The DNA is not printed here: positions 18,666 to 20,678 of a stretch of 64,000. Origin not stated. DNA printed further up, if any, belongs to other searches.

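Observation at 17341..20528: Candidate novel ion-driven motor pair: ExbB/TolQ/MotA-like channel subunit plus ExbD/TolR-like subunit with a giant coiled coil and a Ser-less protease-fold head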

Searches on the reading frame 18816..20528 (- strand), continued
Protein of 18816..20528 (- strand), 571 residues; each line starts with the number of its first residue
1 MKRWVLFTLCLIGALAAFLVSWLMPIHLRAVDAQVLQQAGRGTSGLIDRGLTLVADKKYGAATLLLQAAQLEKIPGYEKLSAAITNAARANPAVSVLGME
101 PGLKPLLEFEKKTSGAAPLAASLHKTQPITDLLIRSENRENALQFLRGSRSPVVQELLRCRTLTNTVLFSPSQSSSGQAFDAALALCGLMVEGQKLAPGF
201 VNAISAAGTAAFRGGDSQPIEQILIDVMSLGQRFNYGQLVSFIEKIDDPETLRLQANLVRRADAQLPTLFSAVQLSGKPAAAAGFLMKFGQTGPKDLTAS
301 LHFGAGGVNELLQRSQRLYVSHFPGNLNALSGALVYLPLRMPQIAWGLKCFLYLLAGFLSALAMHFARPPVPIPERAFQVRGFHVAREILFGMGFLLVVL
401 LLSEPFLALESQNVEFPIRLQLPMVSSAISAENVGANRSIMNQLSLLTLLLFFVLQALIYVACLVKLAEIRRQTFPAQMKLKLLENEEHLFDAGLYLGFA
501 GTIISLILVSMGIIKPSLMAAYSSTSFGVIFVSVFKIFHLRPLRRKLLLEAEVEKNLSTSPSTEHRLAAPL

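Call 57: find_homologous_proteins(query=A6, max_evalue=0.001)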
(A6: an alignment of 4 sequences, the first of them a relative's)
Query A6 (4 sequences) (213 aa, profile of the alignment): 7988 proteins with E <= 0.001 among 8000 candidates; the best 120 are listed.
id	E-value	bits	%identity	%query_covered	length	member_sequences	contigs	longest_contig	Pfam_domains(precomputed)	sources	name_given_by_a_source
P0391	1.6e-90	321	-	-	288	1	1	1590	PF01618.22,PF20560.4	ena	-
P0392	2.5e-85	304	-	-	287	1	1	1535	PF01618.22,PF20560.4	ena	-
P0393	3.3e-83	297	-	-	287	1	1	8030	PF01618.22,PF20560.4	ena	-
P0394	4.6e-83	297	-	-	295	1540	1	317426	PF01618.22,PF20560.4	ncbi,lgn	ncbi:flagellar motor stator protein MotA [Salmonella enterica]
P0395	5.4e-83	297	-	-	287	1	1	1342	PF01618.22,PF20560.4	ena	-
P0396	1.8e-82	295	-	-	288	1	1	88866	PF01618.22,PF20560.4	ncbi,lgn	ncbi:flagellar motor stator protein MotA [Escherichia coli]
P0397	3.2e-82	294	-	-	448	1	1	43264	PF01618.22,PF20560.4,PF00982.28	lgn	-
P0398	1.6e-81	292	-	-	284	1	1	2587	PF01618.22,PF20560.4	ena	-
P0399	2.3e-81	291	-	-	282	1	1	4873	PF01618.22,PF20560.4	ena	-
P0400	2.0e-80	288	-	-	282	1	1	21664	PF01618.22,PF20560.4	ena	-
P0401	1.7e-79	285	-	-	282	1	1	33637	PF01618.22,PF20560.4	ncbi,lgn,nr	ncbi:flagellar motor stator protein MotA [Escherichia albertii]|nr:flagellar motor stator protein Mo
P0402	3.2e-78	281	-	-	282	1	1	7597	PF20560.4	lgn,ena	-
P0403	4.7e-78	280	-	-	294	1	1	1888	PF01618.22,PF20560.4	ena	-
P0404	6.5e-78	280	-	-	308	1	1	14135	PF01618.22,PF20560.4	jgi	jgi:chemotaxis protein MotA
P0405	1.0e-77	279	-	-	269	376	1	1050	PF01618.22,PF20560.4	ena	-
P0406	1.0e-76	276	-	-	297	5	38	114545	PF01618.22,PF20560.4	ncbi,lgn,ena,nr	ncbi:TPA: flagellar motor stator protein MotA [Enterobacter cloacae]|nr:flagellar motor stator prote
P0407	1.3e-76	276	-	-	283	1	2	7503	PF01618.22,PF20560.4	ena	-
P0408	9.8e-74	266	-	-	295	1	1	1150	PF01618.22,PF20560.4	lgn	-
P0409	6.5e-73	264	-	-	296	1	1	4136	PF01618.22,PF20560.4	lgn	-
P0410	6.7e-73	264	-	-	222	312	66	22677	PF01618.22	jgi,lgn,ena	jgi:chemotaxis protein MotA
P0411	1.2e-72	263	-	-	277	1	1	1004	PF01618.22,PF03116.21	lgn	-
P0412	6.0e-72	260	-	-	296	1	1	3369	PF01618.22,PF20560.4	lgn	-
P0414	4.3e-71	258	-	-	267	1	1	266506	PF01618.22,PF20560.4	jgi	-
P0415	1.4e-70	256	96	100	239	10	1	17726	PF01618.22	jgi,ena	jgi:biopolymer transport protein ExbB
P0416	2.5e-70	255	-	-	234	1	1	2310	PF01618.22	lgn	-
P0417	3.2e-70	255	-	-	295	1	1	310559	PF01618.22,PF20560.4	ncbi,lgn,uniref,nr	ncbi:flagellar motor stator protein MotA [Entomohabitans teleogrylli]|uniref:flagellar motor stator 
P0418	1.6e-69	253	-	-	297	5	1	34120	PF01618.22,PF20560.4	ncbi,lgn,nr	ncbi:flagellar motor stator protein MotA [Escherichia coli]|nr:flagellar motor stator protein MotA [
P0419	2.5e-69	252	-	-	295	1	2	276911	PF01618.22,PF20560.4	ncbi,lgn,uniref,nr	ncbi:flagellar motor stator protein MotA [Yersinia pekkanenii]|uniref:Flagellar motor protein MotA n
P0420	3.1e-69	252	-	-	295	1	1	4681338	PF01618.22,PF20560.4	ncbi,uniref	ncbi:flagellar motor stator protein MotA [Yersinia sp. 2538 StPb PI]|uniref:flagellar motor stator p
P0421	3.9e-69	251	-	-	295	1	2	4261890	PF01618.22,PF20560.4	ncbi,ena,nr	ncbi:flagellar motor protein MotA [Salmonella enterica subsp. enterica serovar Choleraesuis]|nr:flag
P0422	4.1e-69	251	-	-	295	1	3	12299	PF01618.22,PF20560.4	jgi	jgi:chemotaxis protein MotA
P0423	4.4e-69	251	-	-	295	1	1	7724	PF01618.22,PF20560.4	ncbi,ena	-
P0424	4.6e-69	251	-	-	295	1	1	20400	PF01618.22,PF20560.4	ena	-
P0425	5.3e-69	251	-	-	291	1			PF01618.22,PF20560.4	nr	nr:flagellar motor stator protein MotA [Yersinia sp. Marseille-Q3913]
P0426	5.8e-69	251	-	-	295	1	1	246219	PF01618.22,PF20560.4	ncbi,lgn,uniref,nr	ncbi:flagellar motor stator protein MotA [Yersinia sp. Marseille-Q3913]|uniref:flagellar motor stato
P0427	7.1e-69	250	-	-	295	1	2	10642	PF01618.22,PF20560.4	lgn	-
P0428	7.5e-69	250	-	-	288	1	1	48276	PF01618.22,PF20560.4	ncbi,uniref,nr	ncbi:flagellar motor stator protein MotA [Yersinia bercovieri]|uniref:flagellar motor stator protein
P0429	8.3e-69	250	-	-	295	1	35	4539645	PF01618.22,PF20560.4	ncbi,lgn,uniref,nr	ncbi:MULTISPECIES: flagellar motor stator protein MotA [Yersinia]|uniref:Flagellar motor stator prot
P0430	8.7e-69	250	-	-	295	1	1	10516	PF01618.22,PF20560.4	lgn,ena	-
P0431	8.9e-69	250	-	-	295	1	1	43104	PF01618.22,PF20560.4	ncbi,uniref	ncbi:flagellar motor stator protein MotA [Yersinia sp. 2544 StPb PI]|uniref:flagellar motor stator p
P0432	9.6e-69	250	-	-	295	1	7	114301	PF01618.22,PF20560.4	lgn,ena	-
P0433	1.0e-68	250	-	-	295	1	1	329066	PF01618.22,PF20560.4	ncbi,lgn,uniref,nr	ncbi:flagellar motor stator protein MotA [Yersinia intermedia]|uniref:flagellar motor stator protein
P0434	1.3e-68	250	-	-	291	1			PF01618.22,PF20560.4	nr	nr:flagellar motor stator protein MotA [Yersinia mollaretii]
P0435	1.4e-68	249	-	-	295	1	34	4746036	PF01618.22,PF20560.4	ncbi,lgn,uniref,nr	ncbi:flagellar motor stator protein MotA [Yersinia mollaretii]|uniref:Flagellar motor protein MotA n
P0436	1.4e-68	249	-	-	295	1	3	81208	PF01618.22,PF20560.4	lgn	-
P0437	1.5e-68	249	-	-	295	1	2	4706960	PF01618.22,PF20560.4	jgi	jgi:chemotaxis protein MotA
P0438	1.5e-68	249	-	-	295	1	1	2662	PF01618.22,PF20560.4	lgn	-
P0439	1.5e-68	249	-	-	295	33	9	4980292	PF01618.22,PF20560.4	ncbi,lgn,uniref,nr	ncbi:flagellar motor stator protein MotA [Yersinia pseudotuberculosis]|uniref:Flagellar motor protei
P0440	1.6e-68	249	-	-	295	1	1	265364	PF01618.22,PF20560.4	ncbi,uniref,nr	ncbi:flagellar motor stator protein MotA [Edaphovirga cremea]|uniref:flagellar motor stator protein 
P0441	1.7e-68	249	-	-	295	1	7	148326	PF01618.22,PF20560.4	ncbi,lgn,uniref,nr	ncbi:TPA: flagellar motor stator protein MotA [Yersinia enterocolitica]|uniref:flagellar motor stato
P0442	2.4e-68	249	-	-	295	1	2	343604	PF01618.22,PF20560.4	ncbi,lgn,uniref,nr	ncbi:flagellar motor stator protein MotA [Yersinia nurmii]|uniref:Flagellar motor protein MotA n=1 T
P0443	2.6e-68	249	-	-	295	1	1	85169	PF01618.22,PF20560.4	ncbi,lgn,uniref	ncbi:flagellar motor stator protein MotA [Edaphovirga cremea]|uniref:flagellar motor stator protein 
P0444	3.2e-68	248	-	-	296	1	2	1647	PF01618.22,PF20560.4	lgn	-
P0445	3.3e-68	248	-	-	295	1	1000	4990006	PF01618.22,PF20560.4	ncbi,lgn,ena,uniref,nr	ncbi:flagellar motor stator protein MotA [Yersinia enterocolitica]|uniref:Flagellar motor protein Mo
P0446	3.4e-68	248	-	-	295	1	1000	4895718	PF01618.22,PF20560.4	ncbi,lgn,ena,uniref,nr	ncbi:TPA: flagellar motor stator protein MotA [Yersinia enterocolitica]|uniref:Flagellar motor prote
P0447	3.5e-68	248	-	-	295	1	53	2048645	PF01618.22,PF20560.4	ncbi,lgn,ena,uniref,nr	ncbi:flagellar motor stator protein MotA [Yersinia proxima]|uniref:Flagellar motor stator protein Mo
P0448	3.5e-68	248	-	-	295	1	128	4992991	PF01618.22,PF20560.4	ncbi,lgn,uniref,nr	ncbi:flagellar motor protein MotA [Yersinia frederiksenii]|uniref:Flagellar motor protein MotA n=3 T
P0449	3.8e-68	248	-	-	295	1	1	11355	PF01618.22,PF20560.4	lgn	-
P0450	4.1e-68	248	-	-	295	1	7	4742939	PF01618.22,PF20560.4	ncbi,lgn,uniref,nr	ncbi:flagellar motor stator protein MotA [Yersinia hibernica]|uniref:Flagellar motor stator protein 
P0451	4.2e-68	248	-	-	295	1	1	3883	PF01618.22,PF20560.4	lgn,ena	-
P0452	4.7e-68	248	-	-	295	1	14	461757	PF01618.22,PF20560.4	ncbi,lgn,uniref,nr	ncbi:TPA: flagellar motor stator protein MotA [Yersinia enterocolitica]|uniref:flagellar motor stato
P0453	5.2e-68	248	-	-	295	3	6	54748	PF01618.22,PF20560.4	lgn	-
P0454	6.1e-68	247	-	-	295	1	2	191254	PF01618.22,PF20560.4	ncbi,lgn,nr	ncbi:TPA: flagellar motor stator protein MotA [Yersinia enterocolitica]|nr:flagellar motor stator pr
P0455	6.8e-68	247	-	-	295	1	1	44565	PF01618.22,PF20560.4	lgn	-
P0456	7.1e-68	247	-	-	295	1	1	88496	PF01618.22,PF20560.4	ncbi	ncbi:flagellar motor stator protein MotA [Yersinia enterocolitica]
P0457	7.1e-68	247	-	-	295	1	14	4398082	PF01618.22,PF20560.4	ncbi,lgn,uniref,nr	ncbi:flagellar motor stator protein MotA [Yersinia aleksiciae]|uniref:Flagellar motor protein MotA n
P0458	9.7e-68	247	-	-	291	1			PF01618.22,PF20560.4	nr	nr:flagellar motor stator protein MotA [Yersinia kristensenii]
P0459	9.7e-68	247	-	-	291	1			PF01618.22,PF20560.4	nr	nr:flagellar motor stator protein MotA [Yersinia kristensenii]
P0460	9.8e-68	247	-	-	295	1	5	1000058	PF01618.22,PF20560.4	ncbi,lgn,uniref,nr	ncbi:flagellar motor stator protein MotA [Yersinia artesiana]|uniref:flagellar motor stator protein 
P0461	1.1e-67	247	-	-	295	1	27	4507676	PF01618.22,PF20560.4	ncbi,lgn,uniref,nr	ncbi:flagellar motor stator protein MotA [Yersinia kristensenii]|uniref:Flagellar motor protein MotA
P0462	1.3e-67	246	-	-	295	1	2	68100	PF01618.22,PF20560.4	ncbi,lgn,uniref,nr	ncbi:flagellar motor stator protein MotA [Yersinia frederiksenii]|uniref:flagellar motor stator prot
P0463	1.4e-67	246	-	-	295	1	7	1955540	PF01618.22,PF20560.4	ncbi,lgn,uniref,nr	ncbi:flagellar motor protein MotA [Yersinia massiliensis]|uniref:Flagellar motor protein MotA n=1 Ta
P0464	1.5e-67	246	-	-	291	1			PF01618.22,PF20560.4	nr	nr:flagellar motor stator protein MotA [Yersinia massiliensis]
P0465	1.6e-67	246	-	-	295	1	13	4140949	PF01618.22,PF20560.4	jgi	jgi:chemotaxis protein MotA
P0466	1.6e-67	246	-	-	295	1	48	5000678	PF01618.22,PF20560.4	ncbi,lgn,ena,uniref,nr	ncbi:flagellar motor stator protein MotA [Yersinia massiliensis]|uniref:Flagellar motor stator prote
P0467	1.7e-67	246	-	-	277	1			PF01618.22,PF20560.4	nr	nr:flagellar motor stator protein MotA [Yersinia bercovieri]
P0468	2.0e-67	246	-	-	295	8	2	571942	PF01618.22,PF20560.4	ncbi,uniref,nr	ncbi:flagellar motor stator protein MotA [Hafnia psychrotolerans]|uniref:Flagellar motor protein Mot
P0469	2.3e-67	245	-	-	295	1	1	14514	PF01618.22,PF20560.4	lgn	-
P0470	2.8e-67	245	-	-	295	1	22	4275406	PF01618.22,PF20560.4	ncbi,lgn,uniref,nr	ncbi:flagellar motor protein MotA [Yersinia entomophaga]|uniref:Flagellar motor protein MotA n=1 Tax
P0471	2.9e-67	245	-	-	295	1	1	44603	PF01618.22,PF20560.4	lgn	-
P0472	3.4e-67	245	-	-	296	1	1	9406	PF01618.22,PF20560.4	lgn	-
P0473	3.6e-67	245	-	-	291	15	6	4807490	PF01618.22,PF20560.4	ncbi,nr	ncbi:flagellar motor stator protein MotA [Yersinia enterocolitica]|nr:flagellar motor stator protein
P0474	3.6e-67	245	-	-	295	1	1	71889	PF01618.22,PF20560.4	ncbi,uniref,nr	ncbi:flagellar motor stator protein MotA [Yersinia enterocolitica]|uniref:flagellar motor stator pro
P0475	3.7e-67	245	-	-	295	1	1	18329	PF01618.22,PF20560.4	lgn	-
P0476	4.1e-67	245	-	-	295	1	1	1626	PF01618.22,PF20560.4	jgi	jgi:chemotaxis protein MotA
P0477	4.3e-67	245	-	-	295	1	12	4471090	PF01618.22,PF20560.4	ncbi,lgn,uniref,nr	ncbi:flagellar motor stator protein MotA [Yersinia aldovae]|uniref:Flagellar motor protein MotA n=1 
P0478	4.8e-67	244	-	-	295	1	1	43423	PF01618.22,PF20560.4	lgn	-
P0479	5.0e-67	244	-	-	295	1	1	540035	PF01618.22,PF20560.4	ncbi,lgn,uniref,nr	ncbi:flagellar motor protein MotA [Yersinia aldovae]|uniref:flagellar motor stator protein MotA n=1 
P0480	5.1e-67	244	-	-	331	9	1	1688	PF01618.22,PF20560.4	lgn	-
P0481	5.1e-67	244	-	-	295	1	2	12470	PF01618.22,PF20560.4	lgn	-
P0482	6.0e-67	244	-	-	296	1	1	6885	PF01618.22,PF20560.4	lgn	-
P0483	7.8e-67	244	-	-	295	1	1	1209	PF01618.22,PF20560.4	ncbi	-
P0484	8.0e-67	244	-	-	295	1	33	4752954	PF01618.22,PF20560.4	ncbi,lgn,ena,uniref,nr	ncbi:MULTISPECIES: flagellar motor stator protein MotA [Yersinia]|uniref:flagellar motor stator prot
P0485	8.0e-67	244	-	-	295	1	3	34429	PF01618.22,PF20560.4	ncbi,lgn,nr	ncbi:TPA: flagellar motor stator protein MotA [Yersinia enterocolitica]|nr:flagellar motor stator pr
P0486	9.4e-67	243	-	-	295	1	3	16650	PF01618.22,PF20560.4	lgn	-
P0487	9.7e-67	243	-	-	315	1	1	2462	PF01618.22,PF20560.4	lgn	-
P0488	9.7e-67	243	-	-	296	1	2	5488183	PF01618.22,PF20560.4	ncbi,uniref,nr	ncbi:flagellar motor protein MotA [Chania multitudinisentens RB-25]|uniref:Flagellar motor protein M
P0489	1.0e-66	243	-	-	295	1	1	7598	PF01618.22,PF20560.4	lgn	-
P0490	1.0e-66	243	-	-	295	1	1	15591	PF01618.22,PF20560.4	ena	-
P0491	1.1e-66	243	-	-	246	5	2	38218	PF01618.22,PF20560.4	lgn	-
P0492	1.1e-66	243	-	-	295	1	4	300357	PF01618.22,PF20560.4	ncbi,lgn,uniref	ncbi:flagellar motor stator protein MotA [Erwinia sp. V71]|uniref:flagellar motor stator protein Mot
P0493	1.1e-66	243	-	-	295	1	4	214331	PF01618.22,PF20560.4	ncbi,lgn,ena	-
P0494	1.2e-66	243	-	-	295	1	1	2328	PF01618.22,PF20560.4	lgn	-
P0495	1.5e-66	243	-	-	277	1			PF01618.22,PF20560.4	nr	nr:flagellar motor stator protein MotA [Yersinia aleksiciae]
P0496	1.6e-66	243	-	-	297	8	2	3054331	PF01618.22,PF20560.4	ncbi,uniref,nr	ncbi:flagellar motor stator protein MotA [Serratia symbiotica]|uniref:flagellar motor stator protein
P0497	2.6e-66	242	-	-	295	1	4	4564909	PF01618.22,PF20560.4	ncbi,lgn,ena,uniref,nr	ncbi:flagellar motor stator protein MotA [Mixta tenebrionis]|uniref:Flagellar motor stator protein M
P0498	2.7e-66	242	-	-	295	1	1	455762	PF01618.22,PF20560.4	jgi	jgi:chemotaxis protein MotA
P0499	5.0e-66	241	-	-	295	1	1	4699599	PF01618.22,PF20560.4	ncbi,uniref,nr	ncbi:flagellar motor stator protein MotA [Mixta intestinalis]|uniref:Motility protein A n=1 Tax=Mixt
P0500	5.4e-66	241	-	-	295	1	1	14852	PF01618.22,PF20560.4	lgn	-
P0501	5.5e-66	241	-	-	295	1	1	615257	PF01618.22,PF20560.4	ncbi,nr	ncbi:flagellar motor protein MotA [Yersinia frederiksenii]|nr:flagellar motor protein MotA [Yersinia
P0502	6.9e-66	241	-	-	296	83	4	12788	PF01618.22,PF20560.4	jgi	-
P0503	7.0e-66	241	-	-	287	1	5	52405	PF01618.22,PF20560.4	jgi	jgi:chemotaxis protein MotA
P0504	7.4e-66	241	-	-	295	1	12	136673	PF01618.22,PF20560.4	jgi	-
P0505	7.7e-66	240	-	-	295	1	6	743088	PF01618.22,PF20560.4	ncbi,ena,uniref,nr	ncbi:flagellar motor stator protein MotA [Ewingella americana]|uniref:Flagellar motor stator protein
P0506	8.2e-66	240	-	-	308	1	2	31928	PF01618.22,PF20560.4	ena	-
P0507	1.0e-65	240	-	-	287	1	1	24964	PF01618.22,PF20560.4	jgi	-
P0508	1.4e-65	240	-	-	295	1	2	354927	PF01618.22,PF20560.4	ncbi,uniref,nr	ncbi:flagellar motor stator protein MotA [Serratia marcescens]|uniref:flagellar motor stator protein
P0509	2.3e-65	239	-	-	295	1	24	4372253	PF01618.22,PF20560.4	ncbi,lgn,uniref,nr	ncbi:flagellar motor stator protein MotA [Yersinia rohdei]|uniref:Flagellar motor protein MotA n=1 T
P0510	3.2e-65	238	-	-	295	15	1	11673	PF01618.22,PF20560.4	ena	-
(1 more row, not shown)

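Call 59: search_solved_structures(query=A6, max_evalue=10, show_alignments=0)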
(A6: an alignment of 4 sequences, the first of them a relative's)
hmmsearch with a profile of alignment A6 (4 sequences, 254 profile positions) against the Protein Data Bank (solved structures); distinct sequences matched with E-value up to 10: 26.
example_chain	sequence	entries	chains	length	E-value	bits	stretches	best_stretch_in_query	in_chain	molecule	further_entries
5sv0_B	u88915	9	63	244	2.3e-92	312.5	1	1-223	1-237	Biopolymer transport protein ExbB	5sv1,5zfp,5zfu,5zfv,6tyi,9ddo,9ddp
8odt_A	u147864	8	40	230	4.5e-92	311.6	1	6-223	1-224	Tol-Pal system protein TolQ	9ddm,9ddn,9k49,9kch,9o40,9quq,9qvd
9kpz_A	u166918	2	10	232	1.4e-91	310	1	6-223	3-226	Tol-Pal system protein TolQ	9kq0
6ye4_A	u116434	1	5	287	1.6e-66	227.9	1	8-221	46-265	Biopolymer transport protein ExbB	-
7ajq_A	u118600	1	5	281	3.2e-66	226.9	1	8-217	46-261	Biopolymer transport protein ExbB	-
9avi_A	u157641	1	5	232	2e-39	139.1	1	3-217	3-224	Tol-Pal system protein TolQ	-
8vlw_A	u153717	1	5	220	4.9e-39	137.8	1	10-216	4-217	Tol-Pal system protein TolQ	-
6ysl_G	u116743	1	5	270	2.6e-13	53.5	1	5-221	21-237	Motility protein A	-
6ykm_A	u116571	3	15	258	1.5e-08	37.9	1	22-194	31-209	Chemotaxis protein MotA, putative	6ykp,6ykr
9lu9_A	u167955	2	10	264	3e-08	37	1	2-235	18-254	Flagellar motor protein MotA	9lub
6ysf_E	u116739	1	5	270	4.8e-08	36.3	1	14-213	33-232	Chemotaxis MotA protein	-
8ucs_C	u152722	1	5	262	5.5e-08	36.1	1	13-213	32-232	Motility protein A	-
9luc_C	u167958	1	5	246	4.7e-07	33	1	2-217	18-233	Flagellar motor protein MotA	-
8brd_A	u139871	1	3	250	1.3e-05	28.3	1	7-216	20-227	Chemotaxis protein PomA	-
8bri_A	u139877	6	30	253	1.3e-05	28.3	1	7-216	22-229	Chemotaxis protein PomA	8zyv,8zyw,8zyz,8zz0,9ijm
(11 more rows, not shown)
